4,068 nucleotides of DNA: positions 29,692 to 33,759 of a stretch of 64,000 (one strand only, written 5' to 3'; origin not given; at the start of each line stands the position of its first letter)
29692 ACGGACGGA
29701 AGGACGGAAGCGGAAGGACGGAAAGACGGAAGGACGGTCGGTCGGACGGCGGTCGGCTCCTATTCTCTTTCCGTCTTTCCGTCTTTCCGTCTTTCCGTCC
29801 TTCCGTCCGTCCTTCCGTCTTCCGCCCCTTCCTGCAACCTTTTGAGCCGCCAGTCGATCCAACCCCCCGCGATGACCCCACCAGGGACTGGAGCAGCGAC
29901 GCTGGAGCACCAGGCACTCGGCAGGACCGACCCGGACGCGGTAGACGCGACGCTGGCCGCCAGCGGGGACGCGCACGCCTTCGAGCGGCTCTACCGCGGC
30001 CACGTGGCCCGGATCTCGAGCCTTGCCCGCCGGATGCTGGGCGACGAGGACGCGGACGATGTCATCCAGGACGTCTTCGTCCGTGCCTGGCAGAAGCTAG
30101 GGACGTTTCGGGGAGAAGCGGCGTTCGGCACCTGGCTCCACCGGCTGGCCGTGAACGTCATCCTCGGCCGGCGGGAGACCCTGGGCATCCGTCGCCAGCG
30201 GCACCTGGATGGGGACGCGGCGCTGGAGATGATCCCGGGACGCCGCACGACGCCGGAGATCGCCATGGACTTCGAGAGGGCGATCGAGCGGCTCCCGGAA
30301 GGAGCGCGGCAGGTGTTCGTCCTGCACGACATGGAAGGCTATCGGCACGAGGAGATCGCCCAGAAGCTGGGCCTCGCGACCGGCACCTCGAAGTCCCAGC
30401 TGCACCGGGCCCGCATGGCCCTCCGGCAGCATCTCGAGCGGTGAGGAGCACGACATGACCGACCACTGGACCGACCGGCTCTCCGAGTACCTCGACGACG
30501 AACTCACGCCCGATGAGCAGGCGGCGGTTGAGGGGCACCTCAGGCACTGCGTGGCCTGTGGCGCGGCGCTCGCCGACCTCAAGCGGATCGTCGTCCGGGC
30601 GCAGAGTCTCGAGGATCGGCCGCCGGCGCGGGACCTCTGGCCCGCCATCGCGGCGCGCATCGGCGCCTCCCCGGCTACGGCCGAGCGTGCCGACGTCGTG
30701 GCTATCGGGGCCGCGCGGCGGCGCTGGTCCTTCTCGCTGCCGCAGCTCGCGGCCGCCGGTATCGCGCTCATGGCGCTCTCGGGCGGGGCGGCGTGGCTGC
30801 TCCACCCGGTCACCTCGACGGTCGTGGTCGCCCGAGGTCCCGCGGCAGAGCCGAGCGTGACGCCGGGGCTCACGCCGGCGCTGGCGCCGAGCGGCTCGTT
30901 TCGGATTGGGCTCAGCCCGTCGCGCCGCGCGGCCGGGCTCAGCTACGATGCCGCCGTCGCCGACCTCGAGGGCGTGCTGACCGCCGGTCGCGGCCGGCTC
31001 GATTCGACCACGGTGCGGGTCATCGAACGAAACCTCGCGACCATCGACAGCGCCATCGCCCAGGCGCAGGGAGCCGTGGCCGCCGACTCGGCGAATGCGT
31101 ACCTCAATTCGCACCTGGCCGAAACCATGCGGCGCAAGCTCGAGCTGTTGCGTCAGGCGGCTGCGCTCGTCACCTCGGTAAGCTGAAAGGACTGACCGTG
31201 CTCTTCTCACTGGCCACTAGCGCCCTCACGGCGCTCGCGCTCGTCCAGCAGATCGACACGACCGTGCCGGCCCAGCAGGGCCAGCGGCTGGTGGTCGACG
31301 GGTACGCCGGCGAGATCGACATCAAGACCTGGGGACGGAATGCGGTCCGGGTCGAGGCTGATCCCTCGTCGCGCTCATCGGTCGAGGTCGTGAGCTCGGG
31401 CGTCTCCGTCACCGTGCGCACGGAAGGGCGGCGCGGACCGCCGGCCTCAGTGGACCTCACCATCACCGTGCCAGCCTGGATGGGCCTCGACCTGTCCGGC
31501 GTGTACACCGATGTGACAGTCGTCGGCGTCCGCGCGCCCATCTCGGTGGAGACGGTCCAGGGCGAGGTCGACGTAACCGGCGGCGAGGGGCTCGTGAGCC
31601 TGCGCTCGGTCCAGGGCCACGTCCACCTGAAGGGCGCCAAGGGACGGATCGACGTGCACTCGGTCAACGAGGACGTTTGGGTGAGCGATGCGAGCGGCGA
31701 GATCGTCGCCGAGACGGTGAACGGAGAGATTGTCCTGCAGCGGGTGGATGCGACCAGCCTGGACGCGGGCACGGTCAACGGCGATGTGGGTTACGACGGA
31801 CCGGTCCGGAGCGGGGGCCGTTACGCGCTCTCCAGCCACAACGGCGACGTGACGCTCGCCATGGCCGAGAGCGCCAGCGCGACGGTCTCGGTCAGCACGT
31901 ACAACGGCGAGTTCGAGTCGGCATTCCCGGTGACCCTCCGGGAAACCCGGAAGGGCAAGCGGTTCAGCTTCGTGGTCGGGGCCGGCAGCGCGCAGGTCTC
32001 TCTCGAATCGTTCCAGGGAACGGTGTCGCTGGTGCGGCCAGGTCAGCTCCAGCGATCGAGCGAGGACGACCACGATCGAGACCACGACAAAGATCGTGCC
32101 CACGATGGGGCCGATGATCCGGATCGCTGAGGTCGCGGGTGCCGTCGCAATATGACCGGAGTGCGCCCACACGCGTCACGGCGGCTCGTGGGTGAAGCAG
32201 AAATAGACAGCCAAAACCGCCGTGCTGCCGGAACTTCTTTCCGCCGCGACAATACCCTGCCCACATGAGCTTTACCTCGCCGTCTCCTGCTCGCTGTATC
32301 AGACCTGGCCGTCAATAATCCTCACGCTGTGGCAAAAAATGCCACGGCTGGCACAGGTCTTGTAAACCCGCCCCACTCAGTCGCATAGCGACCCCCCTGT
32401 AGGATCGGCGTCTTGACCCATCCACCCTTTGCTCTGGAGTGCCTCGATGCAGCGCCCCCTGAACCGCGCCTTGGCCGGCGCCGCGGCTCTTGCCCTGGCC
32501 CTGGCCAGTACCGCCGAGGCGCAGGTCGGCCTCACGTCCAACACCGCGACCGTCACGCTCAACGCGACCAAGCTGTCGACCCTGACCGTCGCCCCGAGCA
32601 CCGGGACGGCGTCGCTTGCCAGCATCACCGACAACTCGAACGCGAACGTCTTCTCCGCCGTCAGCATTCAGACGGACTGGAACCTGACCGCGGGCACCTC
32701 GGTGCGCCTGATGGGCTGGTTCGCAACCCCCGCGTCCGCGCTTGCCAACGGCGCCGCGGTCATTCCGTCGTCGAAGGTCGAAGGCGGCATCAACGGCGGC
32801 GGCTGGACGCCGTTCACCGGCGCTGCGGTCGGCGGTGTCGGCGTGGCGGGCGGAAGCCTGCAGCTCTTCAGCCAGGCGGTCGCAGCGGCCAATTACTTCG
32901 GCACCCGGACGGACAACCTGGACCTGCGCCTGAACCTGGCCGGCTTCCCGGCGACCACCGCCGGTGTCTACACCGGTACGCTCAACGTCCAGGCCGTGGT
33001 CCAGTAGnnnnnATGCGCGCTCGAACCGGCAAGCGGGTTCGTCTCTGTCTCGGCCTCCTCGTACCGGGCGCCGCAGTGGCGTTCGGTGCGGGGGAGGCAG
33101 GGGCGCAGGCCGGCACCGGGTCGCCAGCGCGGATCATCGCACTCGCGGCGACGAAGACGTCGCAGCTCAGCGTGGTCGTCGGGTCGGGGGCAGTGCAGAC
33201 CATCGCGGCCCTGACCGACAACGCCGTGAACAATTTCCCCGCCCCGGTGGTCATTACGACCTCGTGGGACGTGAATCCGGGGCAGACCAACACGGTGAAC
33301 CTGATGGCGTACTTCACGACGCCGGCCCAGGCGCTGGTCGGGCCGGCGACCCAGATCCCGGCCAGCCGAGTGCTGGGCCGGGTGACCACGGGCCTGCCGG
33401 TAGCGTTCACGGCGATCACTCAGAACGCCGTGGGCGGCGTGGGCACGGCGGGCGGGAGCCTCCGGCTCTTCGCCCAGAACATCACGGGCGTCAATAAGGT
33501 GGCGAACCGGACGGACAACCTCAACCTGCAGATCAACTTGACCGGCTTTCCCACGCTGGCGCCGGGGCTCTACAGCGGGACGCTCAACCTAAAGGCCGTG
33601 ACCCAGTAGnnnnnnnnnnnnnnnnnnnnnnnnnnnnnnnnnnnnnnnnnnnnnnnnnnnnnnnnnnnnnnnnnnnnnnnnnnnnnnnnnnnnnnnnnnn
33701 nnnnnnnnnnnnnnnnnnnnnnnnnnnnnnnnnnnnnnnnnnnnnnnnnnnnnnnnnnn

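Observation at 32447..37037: Five-gene fimbria-like operon: three paralogous secreted subunits, a chaperone-like protein and an atypical outer-membrane protein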

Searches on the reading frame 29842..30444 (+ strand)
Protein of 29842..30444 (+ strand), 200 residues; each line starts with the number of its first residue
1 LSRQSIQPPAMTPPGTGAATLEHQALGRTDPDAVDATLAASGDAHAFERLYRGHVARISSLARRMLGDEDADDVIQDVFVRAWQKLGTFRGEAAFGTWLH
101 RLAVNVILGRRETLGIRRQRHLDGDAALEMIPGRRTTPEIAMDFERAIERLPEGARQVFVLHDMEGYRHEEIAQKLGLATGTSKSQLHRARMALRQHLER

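Call 66: search_protein_families(library=pfam, proteins=[window:29842-30444:+], max_evalue=0.001)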
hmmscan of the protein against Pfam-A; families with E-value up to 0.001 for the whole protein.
window:29842-30444:+ (200 aa): 4 families
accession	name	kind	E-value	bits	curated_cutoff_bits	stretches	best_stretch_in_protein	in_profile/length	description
PF08281.18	Sigma70_r4_2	-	7.3e-18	64.4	25.7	1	143-194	3-54/54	Sigma-70, region 4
PF04542.20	Sigma70_r2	-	1.7e-15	57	24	1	50-108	1-62/71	Sigma-70 region 2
PF04545.22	Sigma70_r4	-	5.8e-09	35.8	24.1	1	147-196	1-50/50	Sigma-70, region 4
PF07638.17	Sigma70_ECF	-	5.5e-07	30.1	21.1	1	120-199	106-184/185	ECF sigma factor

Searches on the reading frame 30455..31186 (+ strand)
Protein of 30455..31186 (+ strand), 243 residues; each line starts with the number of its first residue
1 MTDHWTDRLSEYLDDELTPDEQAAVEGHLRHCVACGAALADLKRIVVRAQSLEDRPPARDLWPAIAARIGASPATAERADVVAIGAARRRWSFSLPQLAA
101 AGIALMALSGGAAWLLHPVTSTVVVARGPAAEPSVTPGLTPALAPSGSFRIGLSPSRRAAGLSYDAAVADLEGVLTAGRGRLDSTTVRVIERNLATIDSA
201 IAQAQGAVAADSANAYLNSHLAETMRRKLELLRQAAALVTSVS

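Call 66: search_protein_families(library=pfam, proteins=[window:30455-31186:+], max_evalue=0.001)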
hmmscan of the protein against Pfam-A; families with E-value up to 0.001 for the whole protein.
window:30455-31186:+ (243 aa): 1 family
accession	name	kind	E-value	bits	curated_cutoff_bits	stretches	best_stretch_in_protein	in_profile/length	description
PF13490.11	zf-HC2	-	3.6e-10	40.2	22.2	1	4-35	3-34/35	Putative zinc-finger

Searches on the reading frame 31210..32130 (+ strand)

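Call 66: search_protein_families(library=pfam, proteins=[window:31210-32130:+], max_evalue=0.001)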
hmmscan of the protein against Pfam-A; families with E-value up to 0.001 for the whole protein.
window:31210-32130:+ (306 aa): 1 family
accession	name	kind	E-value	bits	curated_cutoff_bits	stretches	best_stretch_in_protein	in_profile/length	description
PF13349.12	DUF4097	-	3.8e-12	46.6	22.9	1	26-274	3-246/247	Toastrack DUF4097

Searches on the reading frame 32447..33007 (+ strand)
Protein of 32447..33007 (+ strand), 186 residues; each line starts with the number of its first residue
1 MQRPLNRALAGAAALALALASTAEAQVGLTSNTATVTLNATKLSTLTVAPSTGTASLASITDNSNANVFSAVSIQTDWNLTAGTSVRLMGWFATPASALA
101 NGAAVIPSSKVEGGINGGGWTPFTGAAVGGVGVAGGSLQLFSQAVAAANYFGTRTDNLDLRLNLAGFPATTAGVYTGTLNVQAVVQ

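Call 3: search_protein_families(library=pfam, proteins=[window:32447-33007:+], max_evalue=1)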
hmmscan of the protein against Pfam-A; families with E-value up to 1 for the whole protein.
window:32447-33007:+ (186 aa): 0 families

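Call 4: search_protein_families(library=ncbifam, proteins=[window:32447-33007:+], max_evalue=1)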
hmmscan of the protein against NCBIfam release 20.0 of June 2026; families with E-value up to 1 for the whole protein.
window:32447-33007:+ (186 aa): 0 families

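Call 11: find_homologous_proteins(query=A1)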
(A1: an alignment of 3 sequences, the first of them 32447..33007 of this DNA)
Query A1 (3 sequences) (186 aa, profile of the alignment): 1449 proteins with E <= 0.001 among 8000 candidates; the best 120 are listed.
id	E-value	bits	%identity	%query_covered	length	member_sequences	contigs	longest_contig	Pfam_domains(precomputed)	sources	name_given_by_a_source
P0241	2.4e-89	316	47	81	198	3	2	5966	-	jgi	jgi:hypothetical protein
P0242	3.1e-89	316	46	84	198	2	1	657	-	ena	-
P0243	4.5e-89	315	46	88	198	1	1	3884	-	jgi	jgi:hypothetical protein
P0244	5.7e-89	315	46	81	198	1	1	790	-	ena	-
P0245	1.1e-88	314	46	81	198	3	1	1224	-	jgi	jgi:hypothetical protein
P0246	1.9e-88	313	46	81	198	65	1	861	-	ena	-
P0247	3.3e-88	313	47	81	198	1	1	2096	-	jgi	jgi:hypothetical protein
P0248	4.8e-88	312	46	81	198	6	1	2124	-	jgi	jgi:hypothetical protein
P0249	6.5e-88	312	46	81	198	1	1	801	-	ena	-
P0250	1.0e-87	311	45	81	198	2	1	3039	-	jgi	-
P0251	1.1e-87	311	45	81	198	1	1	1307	-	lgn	-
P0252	1.8e-87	310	45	81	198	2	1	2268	-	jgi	jgi:hypothetical protein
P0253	3.9e-87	309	45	96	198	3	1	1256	-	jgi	jgi:hypothetical protein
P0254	3.9e-87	309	45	81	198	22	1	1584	-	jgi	-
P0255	5.0e-87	309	46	81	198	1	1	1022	-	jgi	-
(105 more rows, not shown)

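Call 44: search_solved_structures(query=A12, max_evalue=10, show_alignments=3)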
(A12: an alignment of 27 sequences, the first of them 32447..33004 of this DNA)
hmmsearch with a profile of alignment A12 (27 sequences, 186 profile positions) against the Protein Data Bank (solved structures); distinct sequences matched with E-value up to 10: 0.

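Call 45: search_protein_families(library=pfam, alignment_id=A12, max_evalue=5)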
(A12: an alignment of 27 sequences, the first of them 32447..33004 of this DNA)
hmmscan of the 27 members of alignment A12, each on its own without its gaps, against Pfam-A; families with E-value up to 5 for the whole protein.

A. member 1, window:32447-33004:+ (186 aa): 0 families

B. families by the number of members that match (of 27 scanned): 9 families
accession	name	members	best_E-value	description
PF16940.10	Tic110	2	1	Chloroplast envelope transporter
PF12869.13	tRNA_anti-like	1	0.05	tRNA_anti-like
PF04449.17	Fimbrial_CS1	1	0.086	CS1 type fimbrial major subunit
PF00298.24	Ribosomal_L11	1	0.11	Ribosomal protein L11, RNA binding domain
PF11446.13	DUF2897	1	0.13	Protein of unknown function (DUF2897)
PF22093.1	Cwp8_D2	1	0.21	Cell wall binding protein Cwp8 domain 2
PF11777.13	DUF3316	1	0.38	Protein of unknown function (DUF3316)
PF15475.11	UPF0444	1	0.56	Transmembrane protein C12orf23, UPF0444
PF06897.17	DUF1269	1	3.6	Protein of unknown function (DUF1269)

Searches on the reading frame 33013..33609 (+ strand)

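Call 3: search_protein_families(library=pfam, proteins=[window:33013-33609:+], max_evalue=1)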
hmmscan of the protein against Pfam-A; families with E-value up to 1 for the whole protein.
window:33013-33609:+ (198 aa): 0 families

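Call 4: search_protein_families(library=ncbifam, proteins=[window:33013-33609:+], max_evalue=1)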
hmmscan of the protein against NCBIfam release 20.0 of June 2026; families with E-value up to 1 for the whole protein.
window:33013-33609:+ (198 aa): 1 family
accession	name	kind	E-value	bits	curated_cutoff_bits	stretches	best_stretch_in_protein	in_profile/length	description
NF045552.1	GlutCoADH_Des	equivalog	0.045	12.9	470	1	65-152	170-261/387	glutaryl-CoA dehydrogenase Acd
